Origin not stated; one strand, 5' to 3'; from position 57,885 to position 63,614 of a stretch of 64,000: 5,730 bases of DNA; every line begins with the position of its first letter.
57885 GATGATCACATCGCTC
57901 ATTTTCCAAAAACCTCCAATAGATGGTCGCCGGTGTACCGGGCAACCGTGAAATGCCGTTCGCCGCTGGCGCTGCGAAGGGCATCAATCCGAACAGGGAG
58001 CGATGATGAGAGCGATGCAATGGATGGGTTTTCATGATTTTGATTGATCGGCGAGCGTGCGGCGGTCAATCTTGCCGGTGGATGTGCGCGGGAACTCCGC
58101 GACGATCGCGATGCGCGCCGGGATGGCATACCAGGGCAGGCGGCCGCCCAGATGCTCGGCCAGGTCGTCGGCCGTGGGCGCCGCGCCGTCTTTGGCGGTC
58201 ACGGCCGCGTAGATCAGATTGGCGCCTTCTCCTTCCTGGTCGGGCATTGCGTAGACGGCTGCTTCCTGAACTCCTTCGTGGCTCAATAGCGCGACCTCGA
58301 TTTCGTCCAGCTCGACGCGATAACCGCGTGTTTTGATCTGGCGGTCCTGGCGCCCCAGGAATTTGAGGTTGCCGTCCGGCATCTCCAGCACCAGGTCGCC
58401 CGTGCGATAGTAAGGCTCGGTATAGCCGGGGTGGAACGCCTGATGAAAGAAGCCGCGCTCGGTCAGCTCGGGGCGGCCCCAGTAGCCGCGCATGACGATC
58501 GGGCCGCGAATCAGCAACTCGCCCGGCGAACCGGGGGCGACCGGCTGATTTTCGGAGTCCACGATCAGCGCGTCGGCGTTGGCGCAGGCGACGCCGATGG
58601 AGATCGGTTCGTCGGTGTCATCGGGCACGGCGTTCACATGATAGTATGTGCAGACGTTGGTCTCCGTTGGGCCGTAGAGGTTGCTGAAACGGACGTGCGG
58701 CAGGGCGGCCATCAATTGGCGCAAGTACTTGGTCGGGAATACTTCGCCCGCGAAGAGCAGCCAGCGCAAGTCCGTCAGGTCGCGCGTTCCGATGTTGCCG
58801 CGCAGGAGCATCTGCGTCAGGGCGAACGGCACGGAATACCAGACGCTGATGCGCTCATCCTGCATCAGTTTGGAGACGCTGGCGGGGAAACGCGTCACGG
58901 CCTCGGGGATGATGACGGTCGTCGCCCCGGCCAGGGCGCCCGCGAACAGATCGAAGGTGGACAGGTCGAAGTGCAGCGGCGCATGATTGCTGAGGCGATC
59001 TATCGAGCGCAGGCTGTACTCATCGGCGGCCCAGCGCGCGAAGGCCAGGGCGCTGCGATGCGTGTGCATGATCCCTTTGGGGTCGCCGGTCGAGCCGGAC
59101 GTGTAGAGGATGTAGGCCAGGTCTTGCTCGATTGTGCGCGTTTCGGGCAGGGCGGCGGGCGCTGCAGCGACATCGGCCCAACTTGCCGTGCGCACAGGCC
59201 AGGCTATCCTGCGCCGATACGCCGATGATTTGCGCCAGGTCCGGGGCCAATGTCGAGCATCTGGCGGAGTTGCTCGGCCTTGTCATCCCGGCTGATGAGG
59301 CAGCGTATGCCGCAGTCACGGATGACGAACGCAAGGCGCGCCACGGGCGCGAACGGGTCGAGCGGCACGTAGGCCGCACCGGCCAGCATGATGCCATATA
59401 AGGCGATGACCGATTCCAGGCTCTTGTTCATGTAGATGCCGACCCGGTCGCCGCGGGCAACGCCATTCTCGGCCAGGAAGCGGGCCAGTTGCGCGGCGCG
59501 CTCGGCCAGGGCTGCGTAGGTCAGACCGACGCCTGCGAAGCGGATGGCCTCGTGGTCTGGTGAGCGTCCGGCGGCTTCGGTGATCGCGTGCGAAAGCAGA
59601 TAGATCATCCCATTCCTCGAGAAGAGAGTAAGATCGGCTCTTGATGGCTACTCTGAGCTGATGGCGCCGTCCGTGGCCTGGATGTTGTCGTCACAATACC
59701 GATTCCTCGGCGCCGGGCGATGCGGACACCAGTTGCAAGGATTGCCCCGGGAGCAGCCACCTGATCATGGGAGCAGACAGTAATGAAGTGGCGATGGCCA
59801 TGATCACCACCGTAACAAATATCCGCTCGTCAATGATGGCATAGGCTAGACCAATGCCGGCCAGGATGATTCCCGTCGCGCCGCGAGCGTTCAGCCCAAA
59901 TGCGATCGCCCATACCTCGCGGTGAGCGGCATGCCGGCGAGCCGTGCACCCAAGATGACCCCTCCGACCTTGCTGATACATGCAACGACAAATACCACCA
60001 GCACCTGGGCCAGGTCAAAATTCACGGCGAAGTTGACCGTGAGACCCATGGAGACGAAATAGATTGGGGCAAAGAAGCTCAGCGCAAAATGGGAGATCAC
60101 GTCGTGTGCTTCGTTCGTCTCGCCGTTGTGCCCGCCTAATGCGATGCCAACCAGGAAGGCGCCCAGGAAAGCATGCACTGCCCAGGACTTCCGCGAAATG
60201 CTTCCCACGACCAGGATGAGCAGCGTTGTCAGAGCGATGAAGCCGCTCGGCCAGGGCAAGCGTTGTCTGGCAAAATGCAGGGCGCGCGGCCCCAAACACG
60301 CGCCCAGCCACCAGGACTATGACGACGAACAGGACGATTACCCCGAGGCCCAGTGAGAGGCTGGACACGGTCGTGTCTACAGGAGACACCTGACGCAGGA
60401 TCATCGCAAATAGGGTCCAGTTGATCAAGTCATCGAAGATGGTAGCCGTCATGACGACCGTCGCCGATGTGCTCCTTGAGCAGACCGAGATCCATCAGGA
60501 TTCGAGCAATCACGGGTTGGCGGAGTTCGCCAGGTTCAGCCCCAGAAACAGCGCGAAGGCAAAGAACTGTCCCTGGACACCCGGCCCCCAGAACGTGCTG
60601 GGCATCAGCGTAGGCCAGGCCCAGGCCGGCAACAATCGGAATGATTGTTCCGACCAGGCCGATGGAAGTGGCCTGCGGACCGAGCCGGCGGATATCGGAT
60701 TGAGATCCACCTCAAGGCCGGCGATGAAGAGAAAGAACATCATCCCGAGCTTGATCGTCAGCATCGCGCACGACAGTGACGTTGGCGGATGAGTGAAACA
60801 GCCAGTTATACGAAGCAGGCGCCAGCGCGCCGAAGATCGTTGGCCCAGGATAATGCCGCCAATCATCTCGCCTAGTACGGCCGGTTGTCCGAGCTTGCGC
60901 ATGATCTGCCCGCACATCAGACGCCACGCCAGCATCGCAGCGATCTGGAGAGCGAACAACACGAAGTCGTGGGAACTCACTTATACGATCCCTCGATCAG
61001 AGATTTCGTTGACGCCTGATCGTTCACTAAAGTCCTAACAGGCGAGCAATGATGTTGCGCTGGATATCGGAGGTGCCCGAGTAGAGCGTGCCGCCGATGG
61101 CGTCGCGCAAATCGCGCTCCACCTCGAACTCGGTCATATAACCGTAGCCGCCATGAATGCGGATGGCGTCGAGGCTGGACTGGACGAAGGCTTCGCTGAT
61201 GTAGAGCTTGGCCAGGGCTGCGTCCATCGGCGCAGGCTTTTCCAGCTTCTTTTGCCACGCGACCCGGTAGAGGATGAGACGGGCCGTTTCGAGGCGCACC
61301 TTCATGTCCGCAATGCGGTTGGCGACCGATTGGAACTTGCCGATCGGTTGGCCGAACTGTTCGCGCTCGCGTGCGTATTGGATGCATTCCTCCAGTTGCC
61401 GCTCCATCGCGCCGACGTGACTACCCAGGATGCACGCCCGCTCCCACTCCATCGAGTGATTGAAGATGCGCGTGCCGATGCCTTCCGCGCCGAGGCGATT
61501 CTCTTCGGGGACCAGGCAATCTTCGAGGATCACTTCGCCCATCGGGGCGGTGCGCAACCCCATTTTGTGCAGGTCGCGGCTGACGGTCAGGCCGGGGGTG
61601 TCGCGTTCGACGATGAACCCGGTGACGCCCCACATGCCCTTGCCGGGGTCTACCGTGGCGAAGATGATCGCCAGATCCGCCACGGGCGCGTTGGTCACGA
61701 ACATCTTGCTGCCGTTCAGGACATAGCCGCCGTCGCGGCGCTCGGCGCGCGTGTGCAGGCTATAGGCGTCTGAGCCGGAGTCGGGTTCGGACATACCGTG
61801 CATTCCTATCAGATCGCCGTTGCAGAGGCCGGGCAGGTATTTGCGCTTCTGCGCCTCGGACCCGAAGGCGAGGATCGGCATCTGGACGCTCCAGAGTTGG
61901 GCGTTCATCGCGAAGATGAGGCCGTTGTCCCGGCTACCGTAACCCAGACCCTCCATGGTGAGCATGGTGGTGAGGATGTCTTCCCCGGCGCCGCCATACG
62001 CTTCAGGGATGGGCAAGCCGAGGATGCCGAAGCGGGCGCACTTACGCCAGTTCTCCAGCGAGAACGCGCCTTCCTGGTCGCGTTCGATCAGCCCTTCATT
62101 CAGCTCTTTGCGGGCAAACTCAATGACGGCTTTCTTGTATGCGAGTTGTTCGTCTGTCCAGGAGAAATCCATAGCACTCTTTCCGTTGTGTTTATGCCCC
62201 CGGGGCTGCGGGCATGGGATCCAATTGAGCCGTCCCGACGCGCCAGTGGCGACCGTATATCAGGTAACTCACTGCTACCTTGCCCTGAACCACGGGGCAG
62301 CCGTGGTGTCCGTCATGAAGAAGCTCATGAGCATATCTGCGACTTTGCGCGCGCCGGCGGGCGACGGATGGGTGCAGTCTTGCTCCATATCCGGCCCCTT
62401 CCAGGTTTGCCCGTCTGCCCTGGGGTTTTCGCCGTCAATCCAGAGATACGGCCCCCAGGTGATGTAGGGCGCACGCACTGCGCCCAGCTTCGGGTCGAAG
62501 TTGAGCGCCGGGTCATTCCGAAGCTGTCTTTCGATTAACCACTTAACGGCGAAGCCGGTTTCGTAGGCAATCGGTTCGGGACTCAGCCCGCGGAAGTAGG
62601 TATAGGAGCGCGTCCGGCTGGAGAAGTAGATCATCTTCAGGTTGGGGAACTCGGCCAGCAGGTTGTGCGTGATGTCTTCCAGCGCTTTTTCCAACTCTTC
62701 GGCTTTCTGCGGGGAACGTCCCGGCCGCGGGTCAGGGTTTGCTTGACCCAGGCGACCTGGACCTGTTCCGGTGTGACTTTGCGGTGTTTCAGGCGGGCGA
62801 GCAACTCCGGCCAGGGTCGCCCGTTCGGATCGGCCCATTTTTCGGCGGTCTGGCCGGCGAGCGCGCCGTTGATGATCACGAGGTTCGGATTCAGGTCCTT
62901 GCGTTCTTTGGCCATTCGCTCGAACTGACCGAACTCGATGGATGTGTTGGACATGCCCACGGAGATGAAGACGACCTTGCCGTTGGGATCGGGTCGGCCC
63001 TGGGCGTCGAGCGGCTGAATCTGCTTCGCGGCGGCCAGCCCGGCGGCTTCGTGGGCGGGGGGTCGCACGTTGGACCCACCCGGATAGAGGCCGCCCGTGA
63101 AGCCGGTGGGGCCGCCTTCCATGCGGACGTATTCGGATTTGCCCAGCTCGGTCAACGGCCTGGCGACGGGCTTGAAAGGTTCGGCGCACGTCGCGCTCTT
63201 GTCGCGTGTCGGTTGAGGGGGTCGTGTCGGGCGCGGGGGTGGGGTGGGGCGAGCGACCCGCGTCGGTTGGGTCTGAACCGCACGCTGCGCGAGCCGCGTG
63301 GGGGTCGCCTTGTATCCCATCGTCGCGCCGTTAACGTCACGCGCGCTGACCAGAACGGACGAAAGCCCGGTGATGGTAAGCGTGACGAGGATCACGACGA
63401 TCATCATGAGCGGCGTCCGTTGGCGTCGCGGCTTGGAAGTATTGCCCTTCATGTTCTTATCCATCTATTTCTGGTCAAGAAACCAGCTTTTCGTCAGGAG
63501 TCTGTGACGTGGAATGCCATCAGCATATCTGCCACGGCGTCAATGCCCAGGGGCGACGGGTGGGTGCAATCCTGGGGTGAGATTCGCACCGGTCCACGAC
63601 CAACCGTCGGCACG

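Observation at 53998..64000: Dlt-like carrier-protein acylation cassette with on-carrier dehydrogenase and halogenase, embedded in a surface-glycan cluster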

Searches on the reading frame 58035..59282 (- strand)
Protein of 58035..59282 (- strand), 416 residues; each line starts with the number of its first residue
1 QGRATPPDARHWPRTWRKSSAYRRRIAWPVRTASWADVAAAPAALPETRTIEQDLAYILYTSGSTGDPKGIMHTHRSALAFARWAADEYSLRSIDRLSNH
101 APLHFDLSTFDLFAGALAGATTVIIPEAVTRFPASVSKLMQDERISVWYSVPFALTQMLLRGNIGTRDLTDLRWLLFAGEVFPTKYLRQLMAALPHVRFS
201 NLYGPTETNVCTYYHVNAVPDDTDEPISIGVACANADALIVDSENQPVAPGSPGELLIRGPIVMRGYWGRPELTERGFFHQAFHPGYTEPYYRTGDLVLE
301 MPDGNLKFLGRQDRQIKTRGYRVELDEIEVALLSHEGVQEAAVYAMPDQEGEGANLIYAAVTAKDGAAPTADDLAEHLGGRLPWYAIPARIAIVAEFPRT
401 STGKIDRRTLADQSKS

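Call 5: search_protein_families(library=pfam, proteins=[window:58035-59282:-], max_evalue=0.01)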
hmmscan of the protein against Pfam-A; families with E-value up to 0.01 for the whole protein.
window:58035-59282:- (416 aa): 2 families
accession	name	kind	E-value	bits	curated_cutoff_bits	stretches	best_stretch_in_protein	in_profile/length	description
PF00501.34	AMP-binding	-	2.7e-57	194.8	29.9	1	46-268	155-384/384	AMP-binding enzyme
PF13193.12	AMP-binding_C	-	5.2e-16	59.8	24.5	1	327-404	1-76/76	AMP-binding enzyme C-terminal domain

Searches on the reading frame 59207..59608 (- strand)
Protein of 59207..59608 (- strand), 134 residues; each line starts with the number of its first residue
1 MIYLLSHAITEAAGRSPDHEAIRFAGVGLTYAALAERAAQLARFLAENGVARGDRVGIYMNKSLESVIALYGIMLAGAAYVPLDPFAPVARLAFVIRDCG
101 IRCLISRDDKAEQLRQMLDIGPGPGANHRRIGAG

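Call 5: search_protein_families(library=pfam, proteins=[window:59207-59608:-], max_evalue=0.01)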
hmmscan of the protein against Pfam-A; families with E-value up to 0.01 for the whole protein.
window:59207-59608:- (134 aa): 1 family
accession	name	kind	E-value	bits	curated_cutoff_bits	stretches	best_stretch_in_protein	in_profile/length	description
PF00501.34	AMP-binding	-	1.8e-29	103.2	29.9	1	10-113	2-111/384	AMP-binding enzyme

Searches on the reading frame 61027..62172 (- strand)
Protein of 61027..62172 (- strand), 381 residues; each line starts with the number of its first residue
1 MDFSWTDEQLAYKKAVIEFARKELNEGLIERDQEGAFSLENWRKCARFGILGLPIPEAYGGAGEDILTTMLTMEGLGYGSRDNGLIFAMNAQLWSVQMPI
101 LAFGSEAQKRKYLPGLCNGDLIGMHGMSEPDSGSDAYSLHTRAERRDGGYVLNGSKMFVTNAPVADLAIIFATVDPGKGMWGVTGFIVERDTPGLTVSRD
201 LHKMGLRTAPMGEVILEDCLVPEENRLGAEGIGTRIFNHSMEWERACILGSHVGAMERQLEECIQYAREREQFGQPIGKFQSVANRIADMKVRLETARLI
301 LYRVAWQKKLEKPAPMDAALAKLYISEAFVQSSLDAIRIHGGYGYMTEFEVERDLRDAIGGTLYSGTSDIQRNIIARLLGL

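Call 5: search_protein_families(library=pfam, proteins=[window:61027-62172:-], max_evalue=0.01)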
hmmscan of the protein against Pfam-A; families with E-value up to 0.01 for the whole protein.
window:61027-62172:- (381 aa): 5 families
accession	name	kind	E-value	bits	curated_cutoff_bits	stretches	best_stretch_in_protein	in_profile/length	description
PF00441.29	Acyl-CoA_dh_1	-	2.2e-43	148.4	22.4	1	233-378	3-148/150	Acyl-CoA dehydrogenase, C-terminal domain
PF02771.21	Acyl-CoA_dh_N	-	5.3e-27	94.9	22.9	1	6-120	1-113/113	Acyl-CoA dehydrogenase, N-terminal domain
PF02770.24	Acyl-CoA_dh_M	-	8.6e-26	90.4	33.3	1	126-219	3-97/97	Acyl-CoA dehydrogenase, middle domain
PF08028.16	Acyl-CoA_dh_2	-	1.7e-13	51.4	22.7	1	251-367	6-132/134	Acyl-CoA dehydrogenase, C-terminal domain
PF11794.13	HpaB_N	-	3.3e-05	24.1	35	1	143-197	171-227/270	4-hydroxyphenylacetate 3-hydroxylase N terminal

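Call 11: search_solved_structures(query=window:61027-62172:-, max_evalue=1e-20)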
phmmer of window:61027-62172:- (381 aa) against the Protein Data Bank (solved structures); distinct sequences matched with E-value up to 1e-20: 79 (the best 60 are shown).
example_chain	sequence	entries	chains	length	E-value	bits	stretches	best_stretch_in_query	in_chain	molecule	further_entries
4irn_A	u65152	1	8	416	2.2e-142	478.2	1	2-381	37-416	Prolyl-ACP dehydrogenase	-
6cxt_B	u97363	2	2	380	2.1e-107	363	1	1-381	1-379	Butyryl-CoA dehydrogenase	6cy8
5zw0_A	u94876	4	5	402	1.4e-96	327.4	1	1-381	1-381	L-prolyl-[peptidyl-carrier protein] dehydrogenase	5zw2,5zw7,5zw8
6af6_A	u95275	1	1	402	9.6e-96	324.7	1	1-381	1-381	L-prolyl-[peptidyl-carrier protein] dehydrogenase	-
5lnx_A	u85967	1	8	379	8.5e-86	291.9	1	6-379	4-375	Acyl-CoA dehydrogenase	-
5ol2_C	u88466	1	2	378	5.2e-83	282.8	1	12-376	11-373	Acyl-CoA dehydrogenase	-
1buc_A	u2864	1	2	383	1.7e-80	274.5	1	1-374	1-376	BUTYRYL-COA DEHYDROGENASE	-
4l1f_A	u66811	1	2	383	4.6e-77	263.2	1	1-379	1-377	Acyl-CoA dehydrogenase domain protein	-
4u83_A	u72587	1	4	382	4.3e-76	260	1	6-377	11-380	Acyl-CoA dehydrogenase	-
4kto_A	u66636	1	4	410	3.9e-75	256.9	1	3-379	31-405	isovaleryl-CoA dehydrogenase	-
4m9a_A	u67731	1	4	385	1.5e-74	255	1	1-378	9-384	Acyl-CoA dehydrogenase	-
1jqi_A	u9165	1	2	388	2e-74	254.6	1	14-377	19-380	short chain acyl-CoA dehydrogenase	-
4n5f_A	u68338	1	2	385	3.2e-74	253.8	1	1-378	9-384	Putative acyl-CoA dehydrogenase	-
4o5m_A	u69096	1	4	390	7.6e-73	249.3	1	2-378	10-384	Isovaleryl-CoA dehydrogenase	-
1ukw_A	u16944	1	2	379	1.6e-72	248.3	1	1-378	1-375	acyl-CoA dehydrogenase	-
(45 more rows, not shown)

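Call 57: find_encoding_contigs(protein=window:61027-62172:-, flank=10000, max_places=3)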
Protein window:61027-62172:- (381 aa): no gene with exactly this product is on record in the collection.

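Call 61: search_protein_families(library=ncbifam, proteins=[window:61027-62172:-], max_evalue=0.00001)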
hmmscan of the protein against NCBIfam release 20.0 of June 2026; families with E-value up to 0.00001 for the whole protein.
window:61027-62172:- (381 aa): 22 families
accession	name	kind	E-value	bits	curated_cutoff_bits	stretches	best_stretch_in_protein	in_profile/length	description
NF053553.1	prodigi_MBC_PigA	equivalog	4.7e-136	453.9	500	1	1-381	1-381/381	prodigiosin MBC biosynthesis dehydrogenase PigA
NF045652.1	ProlPCPDhRedW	equivalog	2.6e-126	421.5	650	1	11-381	6-375/376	L-prolyl-[peptidyl-carrier protein] dehydrogenase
NF042972.1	AcrlCoAredClosAcrC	equivalog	8.8e-91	304.4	640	1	1-377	1-374/378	acryloyl-CoA reductase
NF045552.1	GlutCoADH_Des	equivalog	1.2e-75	255.2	470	1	1-376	1-376/387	glutaryl-CoA dehydrogenase Acd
NF058590.1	AcCoDHFadEBacil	equivalog_domain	8.5e-74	249.1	600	1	5-378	21-409/586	acyl-CoA dehydrogenase FadE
NF042439.1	SulpropCoADesulf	equivalog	8.9e-68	228.7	600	1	15-377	3-368/379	3-sulfinopropanoyl-CoA desulfinase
NF008997.0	PRK12341.1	equivalog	1.8e-63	214.9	537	1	1-377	1-374/382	acyl-CoA dehydrogenase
NF043006.1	CyhCrbnylCoADH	equivalog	2e-59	201.5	650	1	15-377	14-373/380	cyclohexane-1-carbonyl-CoA dehydrogenase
TIGR03207.1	cyc_hxne_CoA_dh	equivalog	5.1e-48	163.7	575.35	1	7-377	3-369/372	cyclohexanecarboxyl-CoA dehydrogenase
NF002885.1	PRK03354.1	equivalog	1.9e-47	162.2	540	1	1-370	1-364/378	crotonobetainyl-CoA dehydrogenase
NF052270.1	Staph_DH_FadE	equivalog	3.5e-37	128.1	600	1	100-379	117-393/400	acyl-CoA dehydrogenase FadE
TIGR03203.1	pimD_small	equivalog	1.8e-31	109.6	652.7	1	32-351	33-348/378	pimeloyl-CoA dehydrogenase small subunit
TIGR03204.1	pimC_large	equivalog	3.9e-29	101.7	623.85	1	3-327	2-324/395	pimeloyl-CoA dehydrogenase large subunit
NF007000.1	PRK09463.1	subfamily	1.4e-24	86.5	600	1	36-346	73-399/726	acyl-CoA dehydrogenase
NF049984.1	Rv1679_FadE16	equivalog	3.3e-24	85.8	600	1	16-373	8-359/371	Rv1679 family acyl-CoA dehydrogenase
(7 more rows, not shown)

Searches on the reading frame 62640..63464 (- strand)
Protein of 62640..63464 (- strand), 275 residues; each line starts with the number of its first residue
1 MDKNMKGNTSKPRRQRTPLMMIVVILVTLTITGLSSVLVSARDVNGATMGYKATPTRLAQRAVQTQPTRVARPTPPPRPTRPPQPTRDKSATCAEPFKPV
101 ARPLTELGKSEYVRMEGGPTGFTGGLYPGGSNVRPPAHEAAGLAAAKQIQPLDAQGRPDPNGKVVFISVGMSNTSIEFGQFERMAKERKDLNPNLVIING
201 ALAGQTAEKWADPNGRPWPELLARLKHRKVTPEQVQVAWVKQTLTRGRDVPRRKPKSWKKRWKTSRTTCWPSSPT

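Call 5: search_protein_families(library=pfam, proteins=[window:62640-63464:-], max_evalue=0.01)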
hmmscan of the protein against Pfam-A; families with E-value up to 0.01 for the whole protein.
window:62640-63464:- (275 aa): 0 families
